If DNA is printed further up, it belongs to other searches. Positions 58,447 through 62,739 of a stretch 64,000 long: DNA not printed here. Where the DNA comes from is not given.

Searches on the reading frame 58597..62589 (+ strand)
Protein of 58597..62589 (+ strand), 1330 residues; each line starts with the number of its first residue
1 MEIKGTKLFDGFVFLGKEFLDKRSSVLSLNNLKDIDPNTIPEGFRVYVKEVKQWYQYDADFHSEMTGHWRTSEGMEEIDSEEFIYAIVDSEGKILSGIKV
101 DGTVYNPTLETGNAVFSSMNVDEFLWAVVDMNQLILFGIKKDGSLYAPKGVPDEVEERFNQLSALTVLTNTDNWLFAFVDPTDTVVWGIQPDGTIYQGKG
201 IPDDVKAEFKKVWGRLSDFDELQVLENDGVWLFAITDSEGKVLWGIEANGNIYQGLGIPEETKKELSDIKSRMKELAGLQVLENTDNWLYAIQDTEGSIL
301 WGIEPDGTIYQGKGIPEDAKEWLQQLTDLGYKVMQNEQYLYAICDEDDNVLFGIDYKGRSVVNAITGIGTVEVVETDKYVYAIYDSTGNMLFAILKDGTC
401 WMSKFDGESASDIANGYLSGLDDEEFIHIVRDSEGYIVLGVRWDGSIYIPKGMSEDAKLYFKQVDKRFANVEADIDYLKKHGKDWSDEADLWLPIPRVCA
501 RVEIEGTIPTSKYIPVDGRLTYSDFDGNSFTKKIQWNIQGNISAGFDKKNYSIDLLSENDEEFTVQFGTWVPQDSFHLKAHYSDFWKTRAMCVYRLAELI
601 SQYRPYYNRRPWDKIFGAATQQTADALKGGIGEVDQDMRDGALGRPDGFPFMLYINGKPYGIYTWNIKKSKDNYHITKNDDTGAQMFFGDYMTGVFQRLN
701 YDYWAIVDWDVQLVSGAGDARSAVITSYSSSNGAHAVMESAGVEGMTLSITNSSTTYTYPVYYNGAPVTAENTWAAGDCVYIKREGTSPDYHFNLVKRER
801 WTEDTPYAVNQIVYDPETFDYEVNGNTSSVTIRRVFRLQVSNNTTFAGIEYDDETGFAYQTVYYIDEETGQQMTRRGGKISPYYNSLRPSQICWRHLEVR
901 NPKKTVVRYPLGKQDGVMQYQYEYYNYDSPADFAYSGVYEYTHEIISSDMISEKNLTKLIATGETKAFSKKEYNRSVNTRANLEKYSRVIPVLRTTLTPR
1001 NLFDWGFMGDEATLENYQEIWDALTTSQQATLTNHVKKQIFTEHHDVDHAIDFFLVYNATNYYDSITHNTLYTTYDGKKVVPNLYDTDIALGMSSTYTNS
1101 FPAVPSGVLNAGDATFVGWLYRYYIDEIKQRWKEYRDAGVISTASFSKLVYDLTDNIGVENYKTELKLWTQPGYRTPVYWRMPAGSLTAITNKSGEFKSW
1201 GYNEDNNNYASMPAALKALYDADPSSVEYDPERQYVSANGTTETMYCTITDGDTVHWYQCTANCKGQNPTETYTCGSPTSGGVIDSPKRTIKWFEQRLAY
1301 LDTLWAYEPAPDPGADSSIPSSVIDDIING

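Call 14: search_protein_families(library=phrogs, proteins=[window:58597-62589:+])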
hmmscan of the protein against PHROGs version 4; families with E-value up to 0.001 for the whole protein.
window:58597-62589:+ (1330 aa): 3 families
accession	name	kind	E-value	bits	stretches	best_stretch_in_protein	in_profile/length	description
phrog_9391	-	unknown function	4e-26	92.7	2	504-681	262-427/649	-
phrog_27151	-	unknown function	2e-20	72.9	2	531-681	1022-1160/1469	-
phrog_28731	-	unknown function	1.7e-15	57.5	1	508-681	405-566/790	-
